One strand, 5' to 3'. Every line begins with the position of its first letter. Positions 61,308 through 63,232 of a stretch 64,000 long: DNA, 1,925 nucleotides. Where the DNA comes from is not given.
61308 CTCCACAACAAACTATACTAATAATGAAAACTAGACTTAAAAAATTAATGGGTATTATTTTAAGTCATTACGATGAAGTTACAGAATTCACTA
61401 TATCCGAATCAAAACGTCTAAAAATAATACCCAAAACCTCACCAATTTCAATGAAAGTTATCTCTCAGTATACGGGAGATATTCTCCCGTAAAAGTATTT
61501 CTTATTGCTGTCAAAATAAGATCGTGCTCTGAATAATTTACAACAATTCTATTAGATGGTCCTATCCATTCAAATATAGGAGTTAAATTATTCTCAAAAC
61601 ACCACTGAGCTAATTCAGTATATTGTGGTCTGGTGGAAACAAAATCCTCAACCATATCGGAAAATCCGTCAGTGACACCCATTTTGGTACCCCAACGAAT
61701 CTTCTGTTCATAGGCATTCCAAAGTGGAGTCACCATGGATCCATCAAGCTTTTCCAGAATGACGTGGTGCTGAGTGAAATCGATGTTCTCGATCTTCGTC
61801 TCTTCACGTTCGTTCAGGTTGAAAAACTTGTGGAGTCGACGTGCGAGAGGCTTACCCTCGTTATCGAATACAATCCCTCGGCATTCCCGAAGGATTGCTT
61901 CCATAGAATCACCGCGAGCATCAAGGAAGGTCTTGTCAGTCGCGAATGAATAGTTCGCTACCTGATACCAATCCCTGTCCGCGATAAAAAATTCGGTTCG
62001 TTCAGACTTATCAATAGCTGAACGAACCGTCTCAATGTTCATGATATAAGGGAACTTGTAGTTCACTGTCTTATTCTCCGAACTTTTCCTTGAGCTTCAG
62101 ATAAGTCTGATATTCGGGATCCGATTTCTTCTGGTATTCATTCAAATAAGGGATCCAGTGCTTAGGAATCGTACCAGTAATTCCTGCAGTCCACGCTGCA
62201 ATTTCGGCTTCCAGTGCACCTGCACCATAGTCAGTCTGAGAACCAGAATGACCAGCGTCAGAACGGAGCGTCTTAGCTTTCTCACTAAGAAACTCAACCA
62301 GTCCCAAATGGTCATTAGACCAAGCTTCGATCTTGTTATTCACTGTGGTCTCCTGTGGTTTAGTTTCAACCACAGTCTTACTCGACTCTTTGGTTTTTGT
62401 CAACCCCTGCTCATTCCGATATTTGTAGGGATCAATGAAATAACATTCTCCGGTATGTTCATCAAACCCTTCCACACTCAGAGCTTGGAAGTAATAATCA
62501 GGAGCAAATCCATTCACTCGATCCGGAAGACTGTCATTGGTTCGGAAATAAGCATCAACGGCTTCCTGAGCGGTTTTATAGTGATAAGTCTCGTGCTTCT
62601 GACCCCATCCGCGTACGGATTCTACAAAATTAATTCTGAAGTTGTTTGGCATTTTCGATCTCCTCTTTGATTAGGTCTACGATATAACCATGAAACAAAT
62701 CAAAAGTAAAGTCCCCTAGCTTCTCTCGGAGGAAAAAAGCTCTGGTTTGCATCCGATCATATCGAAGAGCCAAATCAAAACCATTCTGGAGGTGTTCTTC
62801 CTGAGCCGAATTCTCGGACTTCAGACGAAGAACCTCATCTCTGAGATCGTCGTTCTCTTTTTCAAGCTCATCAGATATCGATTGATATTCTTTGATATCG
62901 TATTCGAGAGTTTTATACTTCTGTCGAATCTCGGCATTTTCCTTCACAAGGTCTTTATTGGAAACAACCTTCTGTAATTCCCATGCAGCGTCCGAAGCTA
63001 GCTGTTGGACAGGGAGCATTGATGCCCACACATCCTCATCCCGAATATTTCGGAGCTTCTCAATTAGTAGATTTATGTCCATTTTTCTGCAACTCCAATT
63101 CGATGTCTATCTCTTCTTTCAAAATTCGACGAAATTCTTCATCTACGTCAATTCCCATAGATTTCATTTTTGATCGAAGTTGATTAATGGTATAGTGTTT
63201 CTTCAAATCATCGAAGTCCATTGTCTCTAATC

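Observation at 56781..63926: Dispersed tRNA-repair toolkit: kinase, phosphatase and two RNA ligases next to the tRNA island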

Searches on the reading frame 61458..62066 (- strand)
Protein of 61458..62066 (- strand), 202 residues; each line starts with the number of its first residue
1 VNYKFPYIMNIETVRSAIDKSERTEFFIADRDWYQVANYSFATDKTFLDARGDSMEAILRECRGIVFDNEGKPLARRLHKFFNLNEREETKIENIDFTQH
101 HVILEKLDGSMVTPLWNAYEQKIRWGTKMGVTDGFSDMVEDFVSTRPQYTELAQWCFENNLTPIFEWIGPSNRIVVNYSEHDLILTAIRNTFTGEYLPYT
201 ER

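Call 3: search_protein_families(library=pfam, proteins=[window:61458-62066:-], max_evalue=0.01)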
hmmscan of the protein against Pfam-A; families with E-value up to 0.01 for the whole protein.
window:61458-62066:- (202 aa): 1 family
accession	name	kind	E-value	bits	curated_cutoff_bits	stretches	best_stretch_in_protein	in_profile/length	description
PF09511.15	RNA_lig_T4_1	-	9.2e-24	85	28.3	1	61-199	1-155/227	RNA ligase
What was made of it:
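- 61458..62066 (-): Rnl1 N half (202 aa, GTG start). Carries the adenylylation lysine K106 (KLDGS) and motif III E166, and ends ............*. Pfam RNA_lig_T4_1 positions 1-155/227 (call 3).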

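Call 15: search_protein_families(library=phrogs, proteins=[window:61458-62066:-], max_evalue=0.001)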
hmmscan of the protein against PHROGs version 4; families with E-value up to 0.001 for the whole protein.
window:61458-62066:- (202 aa): 2 families
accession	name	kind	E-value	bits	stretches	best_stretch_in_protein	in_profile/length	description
phrog_562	-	tail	3.3e-45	155.6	1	12-201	11-197/377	RNA ligase and tail fiber protein attachment catalyst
phrog_8238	-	DNA, RNA and nucleotide metabolism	2.7e-07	30.1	1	19-199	419-608/737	RNA ligase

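Call 40: find_homologous_proteins(query=window:61458-62066:-, max_evalue=1e-10)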
Query window:61458-62066:- (202 aa): 294 proteins with E <= 1e-10 among 332 candidates; the best 120 are listed.
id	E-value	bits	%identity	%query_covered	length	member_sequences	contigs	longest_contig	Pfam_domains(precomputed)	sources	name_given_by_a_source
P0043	1.2e-135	468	100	100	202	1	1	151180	PF09511.16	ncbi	-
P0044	6.1e-60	220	55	99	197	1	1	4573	PF09511.16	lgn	-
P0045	5.6e-59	217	53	99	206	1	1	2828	PF09511.16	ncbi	-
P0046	5.9e-59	217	53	99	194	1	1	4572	PF09511.16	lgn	-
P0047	1.4e-58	216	55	99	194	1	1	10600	PF09511.16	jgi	jgi:RNA ligase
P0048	2.5e-58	215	51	99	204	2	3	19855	PF09511.16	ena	-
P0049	3.7e-58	215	52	99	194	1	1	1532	PF09511.16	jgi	jgi:RNA ligase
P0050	3.8e-58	215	53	99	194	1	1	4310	PF09511.16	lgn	-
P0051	1.5e-57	213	56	99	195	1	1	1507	PF09511.16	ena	-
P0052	1.5e-57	213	49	99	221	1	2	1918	PF09511.16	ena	-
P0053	2.1e-57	212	51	99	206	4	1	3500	PF09511.16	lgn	-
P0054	6.1e-56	207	51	99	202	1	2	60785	PF09511.16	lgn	-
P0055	1.6e-55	206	51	99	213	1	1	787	PF09511.16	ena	-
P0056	3.2e-55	205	50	99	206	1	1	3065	PF09511.16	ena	-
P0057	1.9e-54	202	54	99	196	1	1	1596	PF09511.16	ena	-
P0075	6.0e-49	185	48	97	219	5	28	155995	PF09511.16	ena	-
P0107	5.4e-45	172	46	98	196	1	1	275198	PF09511.16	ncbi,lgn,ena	-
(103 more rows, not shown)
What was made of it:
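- Tried and rejected: I first read the N-half protein search (108 of 120 hits about 200 aa long, call 40) as showing that split alleles predominate.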

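Call 41: find_encoding_contigs(protein=P0047, flank=4000, max_places=2)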
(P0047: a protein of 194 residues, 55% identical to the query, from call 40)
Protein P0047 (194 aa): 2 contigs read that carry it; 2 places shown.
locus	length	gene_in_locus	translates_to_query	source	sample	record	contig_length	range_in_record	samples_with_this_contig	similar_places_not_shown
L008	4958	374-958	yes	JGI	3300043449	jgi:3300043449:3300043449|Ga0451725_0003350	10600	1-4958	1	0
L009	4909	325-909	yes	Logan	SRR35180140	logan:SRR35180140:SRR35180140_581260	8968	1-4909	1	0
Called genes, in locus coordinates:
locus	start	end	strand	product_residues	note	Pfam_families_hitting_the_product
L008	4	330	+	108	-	PF00534:Glycos_transf_1, PF13692:Glyco_trans_1_4, PF20706:GT4-conflict (weak)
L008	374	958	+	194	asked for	PF09511:RNA_lig_T4_1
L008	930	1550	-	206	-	PF22945:LEM-3_GIY-YIG (weak)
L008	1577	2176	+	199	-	PF20819:T4_Rnl1_C (weak)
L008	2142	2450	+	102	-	-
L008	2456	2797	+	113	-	-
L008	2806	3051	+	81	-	-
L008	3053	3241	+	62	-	-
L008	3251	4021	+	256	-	-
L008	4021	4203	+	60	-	-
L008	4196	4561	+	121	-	-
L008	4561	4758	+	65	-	-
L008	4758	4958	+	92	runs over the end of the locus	-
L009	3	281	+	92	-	?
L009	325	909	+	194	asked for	PF09511:RNA_lig_T4_1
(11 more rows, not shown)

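Call 42: find_encoding_contigs(protein=P0075, flank=4000, max_places=2)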
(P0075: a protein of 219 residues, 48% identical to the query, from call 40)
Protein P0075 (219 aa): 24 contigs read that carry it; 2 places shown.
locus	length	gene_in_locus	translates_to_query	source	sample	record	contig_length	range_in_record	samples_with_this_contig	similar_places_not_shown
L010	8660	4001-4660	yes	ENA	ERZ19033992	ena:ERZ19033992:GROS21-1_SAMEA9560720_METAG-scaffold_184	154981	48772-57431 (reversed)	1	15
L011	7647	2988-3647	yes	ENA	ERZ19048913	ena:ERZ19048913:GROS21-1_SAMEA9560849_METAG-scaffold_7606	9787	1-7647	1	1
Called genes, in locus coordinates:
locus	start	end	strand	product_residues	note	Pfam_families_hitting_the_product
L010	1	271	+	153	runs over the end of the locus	-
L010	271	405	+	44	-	-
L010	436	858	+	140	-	PF19835:SegE_GIY-YIG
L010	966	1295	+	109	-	-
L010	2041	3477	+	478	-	PF11443:DUF2828, PF25043:DUF7788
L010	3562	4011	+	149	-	PF06414:Zeta_toxin (weak), PF13671:AAA_33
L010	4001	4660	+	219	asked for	PF09511:RNA_lig_T4_1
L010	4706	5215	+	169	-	PF20819:T4_Rnl1_C (weak)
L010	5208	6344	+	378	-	PF21189:PHA02142, PF09414:RNA_ligase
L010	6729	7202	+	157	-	PF04308:RNaseH_like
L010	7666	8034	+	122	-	PF03330:DPBB_1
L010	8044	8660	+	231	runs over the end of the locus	PF13578:Methyltransf_24 (faint)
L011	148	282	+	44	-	-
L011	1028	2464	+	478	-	PF11443:DUF2828, PF25043:DUF7788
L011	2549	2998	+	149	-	PF06414:Zeta_toxin (weak), PF13671:AAA_33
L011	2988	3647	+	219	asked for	PF09511:RNA_lig_T4_1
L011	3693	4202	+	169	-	PF20819:T4_Rnl1_C (weak)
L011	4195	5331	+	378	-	PF21189:PHA02142, PF09414:RNA_ligase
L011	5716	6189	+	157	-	PF04308:RNaseH_like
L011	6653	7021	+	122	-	PF03330:DPBB_1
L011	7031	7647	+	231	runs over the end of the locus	PF13578:Methyltransf_24 (faint)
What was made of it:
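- Kinase-Rnl1N-Rnl1C-Rnl5 are contiguous in L010 (call 42). Endonuclease-free two-gene forms persist on a ~155-kb phage contig seen in 28 contigs of the collection (call 42).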

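Call 43: find_encoding_contigs(protein=P0107, flank=4000, max_places=2)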
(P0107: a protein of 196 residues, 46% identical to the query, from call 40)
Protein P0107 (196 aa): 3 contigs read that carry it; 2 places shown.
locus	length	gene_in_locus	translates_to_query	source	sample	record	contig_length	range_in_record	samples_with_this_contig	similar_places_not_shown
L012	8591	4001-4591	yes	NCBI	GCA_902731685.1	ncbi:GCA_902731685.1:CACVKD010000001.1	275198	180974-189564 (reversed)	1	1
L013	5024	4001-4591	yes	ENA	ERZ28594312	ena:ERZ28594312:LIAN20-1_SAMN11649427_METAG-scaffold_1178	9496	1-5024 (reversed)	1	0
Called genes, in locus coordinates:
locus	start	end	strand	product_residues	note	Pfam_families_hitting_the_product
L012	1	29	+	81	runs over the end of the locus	-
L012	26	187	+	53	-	-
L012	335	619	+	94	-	-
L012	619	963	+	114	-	-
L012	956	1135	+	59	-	-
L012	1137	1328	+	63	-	-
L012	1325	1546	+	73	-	-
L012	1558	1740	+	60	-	-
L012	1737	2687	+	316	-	PF01145:Band_7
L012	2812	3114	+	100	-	-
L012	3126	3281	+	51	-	-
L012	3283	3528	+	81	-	-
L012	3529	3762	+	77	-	-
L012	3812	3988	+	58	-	-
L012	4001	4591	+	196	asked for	PF09511:RNA_lig_T4_1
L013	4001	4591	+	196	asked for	PF09511:RNA_lig_T4_1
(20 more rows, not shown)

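Call 45: search_solved_structures(query=window:61458-62066:-, max_evalue=0.01, show_alignments=1)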
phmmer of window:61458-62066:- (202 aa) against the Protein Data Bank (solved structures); distinct sequences matched with E-value up to 0.01: 3.
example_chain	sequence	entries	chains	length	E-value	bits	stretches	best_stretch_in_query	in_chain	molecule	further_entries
2c5u_A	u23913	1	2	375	6.5e-15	58.6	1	34-200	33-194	RNA LIGASE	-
9do4_B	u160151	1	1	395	7.3e-15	58.5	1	34-200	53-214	RNA ligase 1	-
5tt6_A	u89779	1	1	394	4.9e-14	55.8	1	34-200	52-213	T4 RNA ligase 1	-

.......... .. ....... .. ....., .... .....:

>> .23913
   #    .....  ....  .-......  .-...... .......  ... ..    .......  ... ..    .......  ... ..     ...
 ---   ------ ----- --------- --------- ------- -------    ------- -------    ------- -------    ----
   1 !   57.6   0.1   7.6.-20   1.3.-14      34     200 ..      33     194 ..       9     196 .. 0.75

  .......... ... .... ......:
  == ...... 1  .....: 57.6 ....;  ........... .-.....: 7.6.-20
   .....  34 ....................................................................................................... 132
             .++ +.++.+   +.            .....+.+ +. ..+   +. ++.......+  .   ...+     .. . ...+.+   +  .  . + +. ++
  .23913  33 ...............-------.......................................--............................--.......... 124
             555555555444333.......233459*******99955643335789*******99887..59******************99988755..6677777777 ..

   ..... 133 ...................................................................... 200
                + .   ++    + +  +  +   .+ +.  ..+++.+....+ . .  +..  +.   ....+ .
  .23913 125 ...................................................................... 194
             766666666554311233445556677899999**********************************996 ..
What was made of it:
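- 61458..62066 (-): T4 Rnl1 residues 33-194 (call 45).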

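Call 84: search_protein_families(library=ncbifam, proteins=[window:61458-62066:-], max_evalue=0.01)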
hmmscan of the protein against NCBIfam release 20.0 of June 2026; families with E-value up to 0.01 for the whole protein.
window:61458-62066:- (202 aa): 1 family
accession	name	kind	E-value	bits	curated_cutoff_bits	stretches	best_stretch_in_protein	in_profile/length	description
TIGR02308.1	RNA_lig_T4_1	equivalog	1.1e-22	80.6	242.25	1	61-200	51-193/373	T4 RnlA family RNA ligase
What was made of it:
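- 61458..62066 (-): TIGR02308 positions 51-193 (call 84).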

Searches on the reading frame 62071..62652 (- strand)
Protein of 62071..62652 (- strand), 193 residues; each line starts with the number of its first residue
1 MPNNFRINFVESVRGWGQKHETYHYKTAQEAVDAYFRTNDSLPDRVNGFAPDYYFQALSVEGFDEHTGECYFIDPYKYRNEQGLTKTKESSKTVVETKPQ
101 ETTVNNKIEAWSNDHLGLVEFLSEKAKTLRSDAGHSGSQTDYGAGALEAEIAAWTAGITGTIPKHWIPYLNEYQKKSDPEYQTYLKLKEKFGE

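Call 3: search_protein_families(library=pfam, proteins=[window:62071-62652:-], max_evalue=0.01)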
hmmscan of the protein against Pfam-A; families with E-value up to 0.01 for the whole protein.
window:62071-62652:- (193 aa): 0 families

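Call 15: search_protein_families(library=phrogs, proteins=[window:62071-62652:-], max_evalue=0.001)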
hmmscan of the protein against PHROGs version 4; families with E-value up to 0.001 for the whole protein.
window:62071-62652:- (193 aa): 1 family
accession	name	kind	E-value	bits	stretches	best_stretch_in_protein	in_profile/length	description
phrog_14410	-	unknown function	2.1e-05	26.1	1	7-71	5-65/67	-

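Call 83: search_protein_families(library=pfam, proteins=[window:62071-62652:-], max_evalue=1)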
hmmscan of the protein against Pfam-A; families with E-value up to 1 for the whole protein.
window:62071-62652:- (193 aa): 0 families

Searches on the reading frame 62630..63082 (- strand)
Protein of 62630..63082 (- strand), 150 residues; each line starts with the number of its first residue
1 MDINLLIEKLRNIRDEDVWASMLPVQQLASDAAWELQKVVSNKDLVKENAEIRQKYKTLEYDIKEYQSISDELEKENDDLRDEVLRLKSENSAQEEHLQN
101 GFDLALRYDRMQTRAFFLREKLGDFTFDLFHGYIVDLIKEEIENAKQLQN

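Call 15: search_protein_families(library=phrogs, proteins=[window:62630-63082:-], max_evalue=0.001)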
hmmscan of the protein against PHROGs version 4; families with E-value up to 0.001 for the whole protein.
window:62630-63082:- (150 aa): 1 family
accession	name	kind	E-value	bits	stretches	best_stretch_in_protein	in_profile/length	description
phrog_3671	-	unknown function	9.5e-05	23.5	0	70-100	45-75/87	-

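Call 83: search_protein_families(library=pfam, proteins=[window:62630-63082:-], max_evalue=1)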
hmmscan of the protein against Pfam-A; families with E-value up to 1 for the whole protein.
window:62630-63082:- (150 aa): 17 families
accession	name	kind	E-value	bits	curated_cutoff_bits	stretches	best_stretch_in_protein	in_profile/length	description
PF07716.20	bZIP_2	-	0.0011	19.4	22.3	1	71-90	35-54/54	Basic region leucine zipper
PF15233.11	SYCE1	-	0.0043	17.5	27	1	43-99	8-64/152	Synaptonemal complex central element protein 1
PF09789.14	CC149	-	0.0063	16.3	30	1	36-90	124-178/316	Coiled-coil domain-containing protein 149-A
PF07989.16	Cnn_1N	-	0.0076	16.9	28.5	1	41-76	37-72/74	Centrosomin N-terminal motif 1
PF21408.2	MTR4-like_stalk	-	0.0084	16.8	24.2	1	43-84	18-63/64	Exosome RNA helicase MTR4-like, stalk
PF14662.11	KASH_CCD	-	0.01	16.3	43.3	1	36-93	56-113/191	Coiled-coil region of CCDC155 or KASH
PF08647.16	BRE1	-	0.014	15.9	27.9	1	33-100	11-77/95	BRE1 E3 ubiquitin ligase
PF12325.13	TMF_TATA_bd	-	0.017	15.7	29.1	1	54-123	19-88/115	TATA element modulatory factor 1 TATA binding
PF24319.2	DUF7491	-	0.048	14.3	30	1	43-115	3-72/90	Coiled-coil region of unknown function (DUF7491)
PF05757.16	PsbQ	-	0.06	13.9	26.9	1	18-76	100-157/204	Oxygen evolving enhancer protein 3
PF12329.13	TMF_DNA_bd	-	0.087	13.3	35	1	50-84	36-70/74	TATA element modulatory factor 1 DNA binding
PF17674.7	HHH_9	-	0.096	14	23.1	1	25-81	16-70/70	HHH domain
PF07558.16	Shugoshin_N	-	0.1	12.9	30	1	42-85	9-45/45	Shugoshin N-terminal coiled-coil region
PF05103.18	DivIVA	-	0.23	11.9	28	1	43-75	35-67/131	DivIVA protein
PF04977.20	DivIC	-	0.3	11.4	28.9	1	54-92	17-55/80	Septum formation initiator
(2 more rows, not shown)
